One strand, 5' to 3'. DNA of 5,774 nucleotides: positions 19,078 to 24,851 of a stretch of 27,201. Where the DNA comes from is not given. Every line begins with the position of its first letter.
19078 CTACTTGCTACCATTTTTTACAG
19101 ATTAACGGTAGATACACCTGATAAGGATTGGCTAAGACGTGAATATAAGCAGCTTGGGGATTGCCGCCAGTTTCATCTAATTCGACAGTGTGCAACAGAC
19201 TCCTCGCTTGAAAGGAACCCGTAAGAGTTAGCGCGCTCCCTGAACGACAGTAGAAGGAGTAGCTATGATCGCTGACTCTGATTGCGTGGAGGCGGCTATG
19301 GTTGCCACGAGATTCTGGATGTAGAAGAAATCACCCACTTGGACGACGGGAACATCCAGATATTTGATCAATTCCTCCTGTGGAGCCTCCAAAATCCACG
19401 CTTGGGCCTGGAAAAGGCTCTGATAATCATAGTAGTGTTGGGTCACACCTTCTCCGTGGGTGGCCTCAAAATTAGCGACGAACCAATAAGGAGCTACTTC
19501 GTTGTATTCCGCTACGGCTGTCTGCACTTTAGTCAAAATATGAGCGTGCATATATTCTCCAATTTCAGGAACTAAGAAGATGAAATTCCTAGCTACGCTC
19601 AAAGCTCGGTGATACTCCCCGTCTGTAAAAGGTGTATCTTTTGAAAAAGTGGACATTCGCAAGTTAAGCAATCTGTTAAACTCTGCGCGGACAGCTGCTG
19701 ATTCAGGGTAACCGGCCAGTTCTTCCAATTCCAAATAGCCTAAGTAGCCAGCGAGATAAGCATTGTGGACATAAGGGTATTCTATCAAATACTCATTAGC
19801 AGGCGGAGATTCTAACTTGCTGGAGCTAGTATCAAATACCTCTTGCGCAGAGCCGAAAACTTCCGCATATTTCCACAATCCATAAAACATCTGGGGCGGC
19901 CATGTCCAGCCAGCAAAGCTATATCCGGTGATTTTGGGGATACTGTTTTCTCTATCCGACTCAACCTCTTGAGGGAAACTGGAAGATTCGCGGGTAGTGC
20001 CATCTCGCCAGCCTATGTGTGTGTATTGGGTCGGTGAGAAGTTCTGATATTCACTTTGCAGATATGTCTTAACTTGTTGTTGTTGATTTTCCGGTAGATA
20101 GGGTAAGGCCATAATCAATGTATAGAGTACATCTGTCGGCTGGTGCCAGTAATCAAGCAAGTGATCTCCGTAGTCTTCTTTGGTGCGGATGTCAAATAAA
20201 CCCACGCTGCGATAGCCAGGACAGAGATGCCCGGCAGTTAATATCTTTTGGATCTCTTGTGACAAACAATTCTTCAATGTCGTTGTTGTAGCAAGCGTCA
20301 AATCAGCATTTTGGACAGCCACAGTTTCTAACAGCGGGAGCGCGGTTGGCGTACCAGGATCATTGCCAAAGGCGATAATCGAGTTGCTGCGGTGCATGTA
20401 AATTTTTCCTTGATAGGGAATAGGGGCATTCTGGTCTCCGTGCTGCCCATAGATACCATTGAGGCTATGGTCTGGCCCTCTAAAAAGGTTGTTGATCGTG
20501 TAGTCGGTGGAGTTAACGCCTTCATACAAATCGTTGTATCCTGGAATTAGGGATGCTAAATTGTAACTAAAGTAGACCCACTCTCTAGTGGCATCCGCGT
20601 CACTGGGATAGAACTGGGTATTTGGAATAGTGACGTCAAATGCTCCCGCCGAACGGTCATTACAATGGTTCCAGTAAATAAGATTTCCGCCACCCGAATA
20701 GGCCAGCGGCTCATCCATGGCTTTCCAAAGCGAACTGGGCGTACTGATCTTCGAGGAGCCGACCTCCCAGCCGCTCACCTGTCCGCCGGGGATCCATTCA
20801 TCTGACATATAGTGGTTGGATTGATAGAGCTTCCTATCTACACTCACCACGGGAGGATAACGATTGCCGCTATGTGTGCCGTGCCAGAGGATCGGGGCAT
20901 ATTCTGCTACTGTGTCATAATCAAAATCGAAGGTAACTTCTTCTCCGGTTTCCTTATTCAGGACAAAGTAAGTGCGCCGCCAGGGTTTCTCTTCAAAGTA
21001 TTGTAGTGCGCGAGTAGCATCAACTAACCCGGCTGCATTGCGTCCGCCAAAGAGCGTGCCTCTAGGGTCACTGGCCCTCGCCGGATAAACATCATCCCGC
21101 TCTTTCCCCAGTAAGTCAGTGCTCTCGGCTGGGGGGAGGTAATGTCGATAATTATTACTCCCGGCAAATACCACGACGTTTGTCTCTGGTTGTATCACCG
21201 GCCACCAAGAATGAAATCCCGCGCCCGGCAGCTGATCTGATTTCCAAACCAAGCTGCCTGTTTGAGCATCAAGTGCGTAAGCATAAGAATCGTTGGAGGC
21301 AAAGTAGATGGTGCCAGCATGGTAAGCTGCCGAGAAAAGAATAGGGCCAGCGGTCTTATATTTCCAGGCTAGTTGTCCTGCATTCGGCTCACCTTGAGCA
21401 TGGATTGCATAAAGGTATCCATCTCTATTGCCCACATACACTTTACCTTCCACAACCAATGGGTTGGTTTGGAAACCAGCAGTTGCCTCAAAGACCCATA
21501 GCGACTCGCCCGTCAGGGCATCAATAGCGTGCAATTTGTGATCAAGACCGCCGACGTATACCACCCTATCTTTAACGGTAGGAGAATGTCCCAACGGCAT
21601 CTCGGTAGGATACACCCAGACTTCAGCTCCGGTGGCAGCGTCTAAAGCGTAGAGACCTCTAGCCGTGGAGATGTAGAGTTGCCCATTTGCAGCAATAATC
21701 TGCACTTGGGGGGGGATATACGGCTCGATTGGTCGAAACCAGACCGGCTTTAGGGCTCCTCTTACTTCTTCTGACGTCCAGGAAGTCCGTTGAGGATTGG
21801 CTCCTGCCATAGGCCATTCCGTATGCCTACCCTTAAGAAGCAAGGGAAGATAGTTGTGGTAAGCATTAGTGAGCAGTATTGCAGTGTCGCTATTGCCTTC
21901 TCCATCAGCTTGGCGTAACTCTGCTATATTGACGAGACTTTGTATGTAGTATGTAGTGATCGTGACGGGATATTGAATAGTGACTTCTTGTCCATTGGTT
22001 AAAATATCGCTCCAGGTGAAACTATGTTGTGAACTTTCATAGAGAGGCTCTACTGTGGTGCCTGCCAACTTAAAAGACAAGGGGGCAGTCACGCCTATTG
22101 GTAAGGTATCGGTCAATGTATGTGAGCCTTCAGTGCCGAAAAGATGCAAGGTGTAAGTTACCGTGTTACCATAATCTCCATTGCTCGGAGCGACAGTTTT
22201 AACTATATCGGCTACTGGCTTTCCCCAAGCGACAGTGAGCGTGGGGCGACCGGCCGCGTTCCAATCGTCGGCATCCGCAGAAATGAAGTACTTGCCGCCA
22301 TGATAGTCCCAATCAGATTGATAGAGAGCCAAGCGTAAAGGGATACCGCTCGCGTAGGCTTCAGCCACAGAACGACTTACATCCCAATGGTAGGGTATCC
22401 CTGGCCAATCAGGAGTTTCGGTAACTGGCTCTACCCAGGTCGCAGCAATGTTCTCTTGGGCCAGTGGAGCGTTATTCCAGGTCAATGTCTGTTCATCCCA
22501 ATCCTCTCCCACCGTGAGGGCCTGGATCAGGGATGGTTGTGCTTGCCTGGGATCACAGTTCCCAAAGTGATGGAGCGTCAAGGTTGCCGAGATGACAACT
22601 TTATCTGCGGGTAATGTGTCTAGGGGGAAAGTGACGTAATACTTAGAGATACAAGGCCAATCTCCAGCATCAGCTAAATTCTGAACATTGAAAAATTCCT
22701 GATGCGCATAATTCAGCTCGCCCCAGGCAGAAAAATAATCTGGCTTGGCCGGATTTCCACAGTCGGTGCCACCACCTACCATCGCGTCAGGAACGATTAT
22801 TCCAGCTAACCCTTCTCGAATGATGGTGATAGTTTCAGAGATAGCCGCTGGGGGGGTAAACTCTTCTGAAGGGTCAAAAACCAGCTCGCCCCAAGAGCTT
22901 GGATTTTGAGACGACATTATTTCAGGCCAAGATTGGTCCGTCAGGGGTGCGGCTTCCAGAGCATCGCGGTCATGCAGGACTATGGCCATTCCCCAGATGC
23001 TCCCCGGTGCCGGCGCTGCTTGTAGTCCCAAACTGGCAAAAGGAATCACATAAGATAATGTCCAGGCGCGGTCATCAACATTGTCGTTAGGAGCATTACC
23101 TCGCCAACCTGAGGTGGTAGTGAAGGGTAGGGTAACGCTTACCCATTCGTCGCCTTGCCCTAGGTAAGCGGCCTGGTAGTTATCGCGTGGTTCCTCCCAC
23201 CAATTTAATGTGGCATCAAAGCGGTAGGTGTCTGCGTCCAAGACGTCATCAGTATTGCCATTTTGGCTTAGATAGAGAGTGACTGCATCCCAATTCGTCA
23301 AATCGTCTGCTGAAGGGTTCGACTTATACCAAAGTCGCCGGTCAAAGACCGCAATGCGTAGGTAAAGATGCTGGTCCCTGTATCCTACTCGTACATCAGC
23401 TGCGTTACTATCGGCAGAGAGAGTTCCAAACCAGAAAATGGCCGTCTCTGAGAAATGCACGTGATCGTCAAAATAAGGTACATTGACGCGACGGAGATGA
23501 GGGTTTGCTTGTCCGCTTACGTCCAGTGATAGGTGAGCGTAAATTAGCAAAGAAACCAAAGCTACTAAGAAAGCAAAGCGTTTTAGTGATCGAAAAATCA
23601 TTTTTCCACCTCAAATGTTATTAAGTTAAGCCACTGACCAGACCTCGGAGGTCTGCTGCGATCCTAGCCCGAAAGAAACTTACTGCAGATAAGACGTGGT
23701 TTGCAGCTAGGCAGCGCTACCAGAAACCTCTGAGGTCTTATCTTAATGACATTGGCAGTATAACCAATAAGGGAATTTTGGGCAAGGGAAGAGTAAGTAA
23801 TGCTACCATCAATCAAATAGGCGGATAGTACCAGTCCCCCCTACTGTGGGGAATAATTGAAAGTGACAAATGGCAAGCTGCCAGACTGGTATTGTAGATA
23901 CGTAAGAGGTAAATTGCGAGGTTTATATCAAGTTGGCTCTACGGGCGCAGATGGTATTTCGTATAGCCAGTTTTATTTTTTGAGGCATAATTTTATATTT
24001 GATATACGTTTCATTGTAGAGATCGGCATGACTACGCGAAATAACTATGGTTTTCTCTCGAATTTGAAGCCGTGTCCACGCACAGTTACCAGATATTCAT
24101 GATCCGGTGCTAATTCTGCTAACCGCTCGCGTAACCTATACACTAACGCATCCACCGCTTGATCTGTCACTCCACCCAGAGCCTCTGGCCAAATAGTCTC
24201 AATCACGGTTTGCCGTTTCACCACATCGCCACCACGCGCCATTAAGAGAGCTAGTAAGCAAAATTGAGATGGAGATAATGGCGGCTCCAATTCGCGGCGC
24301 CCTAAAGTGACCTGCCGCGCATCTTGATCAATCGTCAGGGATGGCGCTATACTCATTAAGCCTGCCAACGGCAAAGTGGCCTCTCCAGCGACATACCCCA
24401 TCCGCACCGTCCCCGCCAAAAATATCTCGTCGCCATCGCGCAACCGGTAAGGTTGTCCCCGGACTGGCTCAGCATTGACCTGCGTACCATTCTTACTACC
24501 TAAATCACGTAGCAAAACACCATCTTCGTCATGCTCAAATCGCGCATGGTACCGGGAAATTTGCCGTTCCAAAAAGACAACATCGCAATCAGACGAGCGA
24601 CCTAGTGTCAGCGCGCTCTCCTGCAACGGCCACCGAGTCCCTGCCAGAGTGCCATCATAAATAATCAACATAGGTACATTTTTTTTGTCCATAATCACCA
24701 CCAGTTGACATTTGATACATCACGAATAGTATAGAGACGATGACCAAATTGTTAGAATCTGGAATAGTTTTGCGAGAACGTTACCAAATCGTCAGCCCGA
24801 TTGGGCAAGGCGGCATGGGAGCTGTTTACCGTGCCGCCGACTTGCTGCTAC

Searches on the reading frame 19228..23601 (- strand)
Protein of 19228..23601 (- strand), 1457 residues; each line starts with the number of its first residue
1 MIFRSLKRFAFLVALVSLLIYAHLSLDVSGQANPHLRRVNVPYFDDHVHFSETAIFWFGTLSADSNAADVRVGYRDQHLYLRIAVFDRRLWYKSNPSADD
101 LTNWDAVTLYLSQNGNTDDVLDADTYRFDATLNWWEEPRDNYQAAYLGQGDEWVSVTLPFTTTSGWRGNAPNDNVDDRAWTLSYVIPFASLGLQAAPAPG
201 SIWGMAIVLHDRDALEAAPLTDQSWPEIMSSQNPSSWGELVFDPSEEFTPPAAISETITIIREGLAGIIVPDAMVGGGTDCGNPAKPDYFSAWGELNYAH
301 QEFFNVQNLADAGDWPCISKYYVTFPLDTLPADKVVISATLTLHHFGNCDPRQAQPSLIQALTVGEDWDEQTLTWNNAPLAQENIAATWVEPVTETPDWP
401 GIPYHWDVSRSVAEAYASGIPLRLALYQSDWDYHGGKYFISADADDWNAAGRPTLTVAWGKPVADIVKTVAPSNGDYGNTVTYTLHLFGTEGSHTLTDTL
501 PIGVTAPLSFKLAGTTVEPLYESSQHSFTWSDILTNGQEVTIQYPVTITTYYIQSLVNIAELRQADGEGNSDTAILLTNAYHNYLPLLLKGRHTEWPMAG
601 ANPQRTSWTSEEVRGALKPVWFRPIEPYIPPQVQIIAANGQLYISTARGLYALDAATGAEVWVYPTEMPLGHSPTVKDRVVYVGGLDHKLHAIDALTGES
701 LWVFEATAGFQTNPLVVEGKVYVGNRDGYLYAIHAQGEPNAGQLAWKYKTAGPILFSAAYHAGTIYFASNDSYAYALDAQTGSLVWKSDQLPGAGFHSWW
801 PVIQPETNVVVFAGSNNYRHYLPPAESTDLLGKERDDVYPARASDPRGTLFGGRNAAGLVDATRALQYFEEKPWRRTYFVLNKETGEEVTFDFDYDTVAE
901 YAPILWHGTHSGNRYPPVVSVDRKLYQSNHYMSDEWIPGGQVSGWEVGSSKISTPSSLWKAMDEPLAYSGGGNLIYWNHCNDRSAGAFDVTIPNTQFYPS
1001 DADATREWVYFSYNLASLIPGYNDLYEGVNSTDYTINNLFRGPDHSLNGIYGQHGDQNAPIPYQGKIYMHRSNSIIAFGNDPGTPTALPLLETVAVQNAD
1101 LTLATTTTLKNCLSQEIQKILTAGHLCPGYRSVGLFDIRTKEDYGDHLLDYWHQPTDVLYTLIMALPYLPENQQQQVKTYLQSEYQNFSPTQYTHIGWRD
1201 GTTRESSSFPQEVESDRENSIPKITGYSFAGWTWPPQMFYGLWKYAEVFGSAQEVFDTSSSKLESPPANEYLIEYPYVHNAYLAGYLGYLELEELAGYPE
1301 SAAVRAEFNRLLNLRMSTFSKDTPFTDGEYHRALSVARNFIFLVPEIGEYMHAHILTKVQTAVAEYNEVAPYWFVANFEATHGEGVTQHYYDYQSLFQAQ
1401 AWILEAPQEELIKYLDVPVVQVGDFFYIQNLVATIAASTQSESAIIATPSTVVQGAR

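Call 6: search_protein_families(library=ncbifam, proteins=[window:19228-23601:-], max_evalue=0.001)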
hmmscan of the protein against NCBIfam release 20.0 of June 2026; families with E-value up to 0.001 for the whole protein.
window:19228-23601:- (1457 aa): 7 families
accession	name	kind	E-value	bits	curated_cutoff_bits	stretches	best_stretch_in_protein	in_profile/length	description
TIGR03300.1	assembly_YfgL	equivalog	1.1e-21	77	285.2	2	632-755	58-178/377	outer membrane protein assembly factor BamB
NF053615.1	SerThrKinAfsKStmc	equivalog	2e-19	69.8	1300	1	638-783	663-805/809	protein serine/threonine kinase AfsK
NF033679.1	DNRLRE_dom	domain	3e-18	66.4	34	1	293-457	9-163/164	DNRLRE domain-containing protein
TIGR03075.1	PQQ_enz_alc_DH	subfamily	4.8e-16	58.5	480.05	2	706-789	57-147/530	PQQ-dependent dehydrogenase, methanol/ethanol family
NF008351.0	PRK11138.1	equivalog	1.5e-12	46.7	423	2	635-706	116-188/394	outer membrane protein assembly factor BamB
TIGR04528.1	acido_non_PQQ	subfamily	6.4e-11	41.7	650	2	635-751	54-182/493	acido-empty-quinoprotein group A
TIGR03074.1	PQQ_membr_DH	subfamily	9.4e-06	23.7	832.65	0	678-723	710-759/783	membrane-bound PQQ-dependent dehydrogenase, glucose/quinate/shikimate family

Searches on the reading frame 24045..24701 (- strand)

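Call 4: search_protein_families(library=pfam, proteins=[window:24045-24701:-], max_evalue=0.01)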
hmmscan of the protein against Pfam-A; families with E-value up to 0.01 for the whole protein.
window:24045-24701:- (218 aa): 3 families
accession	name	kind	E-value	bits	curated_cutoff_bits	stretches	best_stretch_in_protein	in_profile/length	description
PF00498.31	FHA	-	9.8e-21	74.4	20.7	1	32-93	2-64/67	FHA domain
PF00486.34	Trans_reg_C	-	4.9e-16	59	26.2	1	141-214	5-77/77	Transcriptional regulatory protein, C terminal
PF16697.10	Yop-YscD_cpl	-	5.1e-15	55.9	33.2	1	14-95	2-83/94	Inner membrane component of T3SS, cytoplasmic domain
